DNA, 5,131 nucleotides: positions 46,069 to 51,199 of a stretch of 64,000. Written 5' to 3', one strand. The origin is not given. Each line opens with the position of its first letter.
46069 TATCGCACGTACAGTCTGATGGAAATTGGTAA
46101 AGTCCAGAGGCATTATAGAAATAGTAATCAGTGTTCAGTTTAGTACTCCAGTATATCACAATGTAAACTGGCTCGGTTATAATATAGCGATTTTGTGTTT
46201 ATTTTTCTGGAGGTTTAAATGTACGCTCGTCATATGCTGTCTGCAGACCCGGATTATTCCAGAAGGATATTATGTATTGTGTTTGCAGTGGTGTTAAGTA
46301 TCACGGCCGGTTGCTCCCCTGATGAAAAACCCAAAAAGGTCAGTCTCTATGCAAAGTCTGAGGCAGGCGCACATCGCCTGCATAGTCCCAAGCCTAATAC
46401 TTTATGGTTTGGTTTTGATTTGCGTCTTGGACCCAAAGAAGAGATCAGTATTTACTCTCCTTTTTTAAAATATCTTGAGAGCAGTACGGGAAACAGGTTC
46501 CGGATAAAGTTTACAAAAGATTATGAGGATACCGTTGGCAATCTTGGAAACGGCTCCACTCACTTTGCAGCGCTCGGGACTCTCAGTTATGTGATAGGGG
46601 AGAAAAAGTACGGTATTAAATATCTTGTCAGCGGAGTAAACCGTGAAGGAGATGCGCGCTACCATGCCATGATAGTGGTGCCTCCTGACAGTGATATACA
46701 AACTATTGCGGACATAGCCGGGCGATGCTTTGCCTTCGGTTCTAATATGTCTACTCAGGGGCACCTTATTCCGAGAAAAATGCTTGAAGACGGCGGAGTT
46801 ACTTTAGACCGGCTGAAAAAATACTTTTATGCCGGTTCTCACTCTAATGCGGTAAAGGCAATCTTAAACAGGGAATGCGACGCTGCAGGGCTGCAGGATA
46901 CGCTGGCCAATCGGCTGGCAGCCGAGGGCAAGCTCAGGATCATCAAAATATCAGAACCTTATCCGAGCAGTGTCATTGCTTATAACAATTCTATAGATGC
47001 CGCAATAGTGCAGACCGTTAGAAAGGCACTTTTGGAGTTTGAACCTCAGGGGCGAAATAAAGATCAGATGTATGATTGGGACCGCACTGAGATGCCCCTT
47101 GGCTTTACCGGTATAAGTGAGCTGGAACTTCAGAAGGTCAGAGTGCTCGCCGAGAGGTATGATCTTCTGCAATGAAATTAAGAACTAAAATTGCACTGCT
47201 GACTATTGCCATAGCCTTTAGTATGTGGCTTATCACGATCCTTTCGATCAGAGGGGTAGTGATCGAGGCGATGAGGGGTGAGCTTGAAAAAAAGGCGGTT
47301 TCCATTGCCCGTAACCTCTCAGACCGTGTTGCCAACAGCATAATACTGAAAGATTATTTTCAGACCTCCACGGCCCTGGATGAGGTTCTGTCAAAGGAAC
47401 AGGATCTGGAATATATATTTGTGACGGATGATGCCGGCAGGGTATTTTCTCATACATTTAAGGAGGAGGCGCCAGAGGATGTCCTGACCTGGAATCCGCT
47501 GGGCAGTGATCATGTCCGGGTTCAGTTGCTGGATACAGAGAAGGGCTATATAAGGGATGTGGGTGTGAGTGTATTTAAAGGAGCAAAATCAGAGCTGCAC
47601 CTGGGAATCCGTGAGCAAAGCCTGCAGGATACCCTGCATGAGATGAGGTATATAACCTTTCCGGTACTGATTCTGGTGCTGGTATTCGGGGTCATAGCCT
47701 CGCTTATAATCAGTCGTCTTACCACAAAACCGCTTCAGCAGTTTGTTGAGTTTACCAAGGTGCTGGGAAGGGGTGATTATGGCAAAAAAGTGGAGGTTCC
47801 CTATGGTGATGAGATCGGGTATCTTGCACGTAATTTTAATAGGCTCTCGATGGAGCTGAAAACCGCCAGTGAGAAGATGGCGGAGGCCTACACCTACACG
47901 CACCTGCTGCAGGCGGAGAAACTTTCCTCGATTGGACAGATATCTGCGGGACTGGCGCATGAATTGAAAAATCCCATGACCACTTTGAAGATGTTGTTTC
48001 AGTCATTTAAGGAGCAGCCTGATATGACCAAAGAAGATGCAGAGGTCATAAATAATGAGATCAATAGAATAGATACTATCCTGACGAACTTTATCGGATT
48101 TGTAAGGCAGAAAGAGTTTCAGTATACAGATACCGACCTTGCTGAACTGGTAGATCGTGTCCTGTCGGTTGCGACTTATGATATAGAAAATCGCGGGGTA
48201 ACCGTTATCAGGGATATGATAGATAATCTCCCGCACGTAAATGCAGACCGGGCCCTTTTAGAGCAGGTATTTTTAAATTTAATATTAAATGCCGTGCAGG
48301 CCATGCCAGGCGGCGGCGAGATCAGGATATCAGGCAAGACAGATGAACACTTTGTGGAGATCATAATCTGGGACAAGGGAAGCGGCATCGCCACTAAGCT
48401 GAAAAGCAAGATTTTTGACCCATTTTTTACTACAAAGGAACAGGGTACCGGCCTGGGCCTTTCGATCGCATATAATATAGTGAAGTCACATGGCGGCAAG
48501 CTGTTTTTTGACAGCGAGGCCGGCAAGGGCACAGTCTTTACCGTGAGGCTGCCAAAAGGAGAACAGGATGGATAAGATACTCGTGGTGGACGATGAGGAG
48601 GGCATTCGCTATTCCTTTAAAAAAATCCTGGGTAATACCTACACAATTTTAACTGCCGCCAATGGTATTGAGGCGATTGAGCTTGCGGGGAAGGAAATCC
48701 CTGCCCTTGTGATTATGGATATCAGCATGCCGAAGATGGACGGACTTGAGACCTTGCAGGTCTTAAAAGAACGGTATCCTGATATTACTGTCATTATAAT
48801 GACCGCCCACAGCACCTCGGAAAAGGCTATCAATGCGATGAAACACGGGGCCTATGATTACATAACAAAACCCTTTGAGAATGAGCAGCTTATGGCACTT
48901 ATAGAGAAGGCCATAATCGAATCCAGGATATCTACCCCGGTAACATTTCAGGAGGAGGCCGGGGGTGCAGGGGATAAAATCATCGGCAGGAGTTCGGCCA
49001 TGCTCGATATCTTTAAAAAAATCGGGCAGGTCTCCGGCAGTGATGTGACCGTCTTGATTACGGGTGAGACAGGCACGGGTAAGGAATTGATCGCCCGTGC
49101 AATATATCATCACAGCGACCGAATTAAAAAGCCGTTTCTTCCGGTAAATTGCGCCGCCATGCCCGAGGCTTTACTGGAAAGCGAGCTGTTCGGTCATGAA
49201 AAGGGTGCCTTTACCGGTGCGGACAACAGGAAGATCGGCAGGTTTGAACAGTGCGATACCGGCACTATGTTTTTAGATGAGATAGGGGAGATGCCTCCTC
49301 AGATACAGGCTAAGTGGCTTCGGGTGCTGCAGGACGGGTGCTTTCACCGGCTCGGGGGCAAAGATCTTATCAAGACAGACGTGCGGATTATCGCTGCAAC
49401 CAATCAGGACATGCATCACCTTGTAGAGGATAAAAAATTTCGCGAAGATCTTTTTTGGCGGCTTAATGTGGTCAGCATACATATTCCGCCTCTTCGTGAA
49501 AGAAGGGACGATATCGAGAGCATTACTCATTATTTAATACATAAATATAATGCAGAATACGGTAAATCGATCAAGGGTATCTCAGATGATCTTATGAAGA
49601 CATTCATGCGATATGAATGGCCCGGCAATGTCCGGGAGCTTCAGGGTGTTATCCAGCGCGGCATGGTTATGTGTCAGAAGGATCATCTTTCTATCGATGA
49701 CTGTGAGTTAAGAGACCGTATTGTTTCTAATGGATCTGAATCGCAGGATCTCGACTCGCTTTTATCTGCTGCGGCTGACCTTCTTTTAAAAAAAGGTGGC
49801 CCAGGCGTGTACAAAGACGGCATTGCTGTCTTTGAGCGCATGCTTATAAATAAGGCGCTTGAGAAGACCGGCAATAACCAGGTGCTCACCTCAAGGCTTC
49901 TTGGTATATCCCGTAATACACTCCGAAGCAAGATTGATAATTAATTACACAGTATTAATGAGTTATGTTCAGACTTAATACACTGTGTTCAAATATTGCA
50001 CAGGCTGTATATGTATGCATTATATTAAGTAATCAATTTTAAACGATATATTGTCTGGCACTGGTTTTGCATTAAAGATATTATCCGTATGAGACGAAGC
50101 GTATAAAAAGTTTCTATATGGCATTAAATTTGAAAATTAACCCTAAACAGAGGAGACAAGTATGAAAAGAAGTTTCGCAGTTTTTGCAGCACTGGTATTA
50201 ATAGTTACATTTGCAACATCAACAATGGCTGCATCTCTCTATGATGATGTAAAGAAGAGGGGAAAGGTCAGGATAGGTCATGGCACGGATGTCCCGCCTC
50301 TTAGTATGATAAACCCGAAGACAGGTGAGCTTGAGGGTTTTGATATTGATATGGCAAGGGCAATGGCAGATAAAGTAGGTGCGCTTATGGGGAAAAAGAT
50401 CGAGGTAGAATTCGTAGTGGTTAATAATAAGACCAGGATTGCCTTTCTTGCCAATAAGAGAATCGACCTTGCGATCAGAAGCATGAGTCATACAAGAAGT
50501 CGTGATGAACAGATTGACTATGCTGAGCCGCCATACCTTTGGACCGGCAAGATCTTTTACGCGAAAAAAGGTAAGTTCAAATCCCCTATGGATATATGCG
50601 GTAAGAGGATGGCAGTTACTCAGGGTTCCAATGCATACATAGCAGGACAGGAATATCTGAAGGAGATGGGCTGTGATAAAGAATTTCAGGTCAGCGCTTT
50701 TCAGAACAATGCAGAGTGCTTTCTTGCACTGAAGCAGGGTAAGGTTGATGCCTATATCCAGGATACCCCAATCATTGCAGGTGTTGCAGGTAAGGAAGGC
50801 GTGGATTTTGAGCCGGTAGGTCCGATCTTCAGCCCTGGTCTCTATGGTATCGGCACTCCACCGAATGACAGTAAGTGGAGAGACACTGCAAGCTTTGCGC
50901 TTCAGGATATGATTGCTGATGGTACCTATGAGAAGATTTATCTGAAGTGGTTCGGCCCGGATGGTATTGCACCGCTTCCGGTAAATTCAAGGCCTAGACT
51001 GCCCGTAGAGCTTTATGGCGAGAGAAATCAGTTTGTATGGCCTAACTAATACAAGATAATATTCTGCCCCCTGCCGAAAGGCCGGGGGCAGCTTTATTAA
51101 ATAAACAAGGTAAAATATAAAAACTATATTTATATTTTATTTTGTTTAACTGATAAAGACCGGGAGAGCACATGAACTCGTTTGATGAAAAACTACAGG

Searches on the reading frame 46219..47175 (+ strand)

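Call 80: search_protein_families(library=pfam, proteins=[window:46219-47175:+], max_evalue=0.1)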
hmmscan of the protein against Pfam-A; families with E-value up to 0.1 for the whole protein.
window:46219-47175:+ (318 aa): 3 families
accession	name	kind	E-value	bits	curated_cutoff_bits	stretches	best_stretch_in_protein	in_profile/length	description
PF12974.12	Phosphonate-bd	-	7.1e-54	183.2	27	1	71-289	8-231/242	ABC transporter, phosphonate, periplasmic substrate-binding protein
PF16868.10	NMT1_3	-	0.0007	19.7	27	1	148-263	91-208/289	NMT1-like family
PF09084.16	NMT1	-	0.019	15.3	20.5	1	96-238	25-161/216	NMT1/THI5 like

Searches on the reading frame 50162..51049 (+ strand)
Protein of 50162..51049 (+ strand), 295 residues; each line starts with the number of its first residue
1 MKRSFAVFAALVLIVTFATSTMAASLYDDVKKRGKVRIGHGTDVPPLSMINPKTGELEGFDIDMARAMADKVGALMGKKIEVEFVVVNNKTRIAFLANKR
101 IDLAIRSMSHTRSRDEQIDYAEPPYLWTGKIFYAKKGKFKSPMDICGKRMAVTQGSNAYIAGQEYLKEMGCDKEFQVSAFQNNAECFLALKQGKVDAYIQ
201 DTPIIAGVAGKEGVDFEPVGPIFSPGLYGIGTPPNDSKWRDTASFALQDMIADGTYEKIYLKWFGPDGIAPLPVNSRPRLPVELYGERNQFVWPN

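Call 3: search_protein_families(library=ncbifam, proteins=[window:50162-51049:+], max_evalue=0.01)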
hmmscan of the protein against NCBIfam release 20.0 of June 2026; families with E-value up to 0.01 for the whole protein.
window:50162-51049:+ (295 aa): 17 families
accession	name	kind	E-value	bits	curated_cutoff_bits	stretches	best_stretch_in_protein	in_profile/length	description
TIGR01096.1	3A0103s03R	subfamily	4.3e-45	154.2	256.35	1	12-264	3-250/250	lysine/arginine/ornithine ABC transporter substrate-binding protein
NF008885.0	PRK11917.1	equivalog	6.9e-27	94.6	373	1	6-239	11-235/259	bifunctional adhesin/ABC transporter aspartate/glutamate-binding protein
NF008426.0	PRK11260.1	equivalog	5.2e-25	88.2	312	1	6-267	12-263/266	cystine ABC transporter substrate-binding protein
NF007029.0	PRK09495.1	equivalog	5.8e-22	78.7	303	1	53-266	42-245/248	glutamine ABC transporter substrate-binding protein GlnH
NF052427.1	StpK7MSMEG_1200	equivalog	1.5e-20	73.2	900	1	19-269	347-590/601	serine/threonine protein kinase StpK7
NF041765.1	ArtJ_Ecoli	equivalog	2.5e-19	69.8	510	1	22-264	9-241/243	arginine ABC transporter substrate-binding protein ArtJ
NF011965.0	PRK15437.1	equivalog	4e-19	69.2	459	1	11-265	10-254/260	histidine ABC transporter substrate-binding protein HisJ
NF011586.0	PRK15010.1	equivalog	2.5e-17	63.3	440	1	10-264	7-253/260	lysine/arginine/ornithine ABC transporter substrate-binding protein ArgT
TIGR04262.1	orph_peri_GRRM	subfamily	2.7e-15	56.4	190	1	34-273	1-237/257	extracellular substrate binding-like orphan protein GrrP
NF008063.0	PRK10797.1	subfamily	7.1e-15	55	375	1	20-271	26-276/302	glutamate/aspartate ABC transporter substrate-binding protein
NF041764.1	ArtI_Ecoli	equivalog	7.1e-15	55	522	1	34-264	21-241/243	arginine ABC transporter substrate-binding protein ArtI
TIGR02995.1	ectoine_ehuB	equivalog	1.9e-14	53.6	190.9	1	6-262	5-258/275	ectoine/hydroxyectoine ABC transporter substrate-binding protein EhuB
NF011583.0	PRK15007.1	subfamily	1.9e-14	53.6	358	1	35-264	22-241/243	arginine ABC transporter substrate-binding protein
NF008112.0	PRK10859.1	equivalog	1.9e-10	39.8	354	1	6-202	15-203/483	membrane-bound lytic murein transglycosylase MltF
TIGR02122.1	TRAP_TAXI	subfamily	4.3e-05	22.5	84.35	1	1-204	1-204/320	TAXI family TRAP transporter solute-binding subunit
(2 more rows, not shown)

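Call 4: search_protein_families(library=pfam, proteins=[window:50162-51049:+], max_evalue=0.01)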
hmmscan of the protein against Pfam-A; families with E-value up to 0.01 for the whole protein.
window:50162-51049:+ (295 aa): 3 families
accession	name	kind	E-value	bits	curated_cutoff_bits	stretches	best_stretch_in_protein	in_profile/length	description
PF00497.25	SBP_bac_3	-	2.7e-30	105.3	26.4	1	36-265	1-131/132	Bacterial extracellular solute-binding proteins, family 3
PF09084.16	NMT1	-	1.5e-06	28.7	20.5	1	80-199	21-145/216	NMT1/THI5 like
PF10613.14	Lig_chan-Glu_bd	-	0.0044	17.6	30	0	55-125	26-103/115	Ligated ion channel L-glutamate- and glycine-binding site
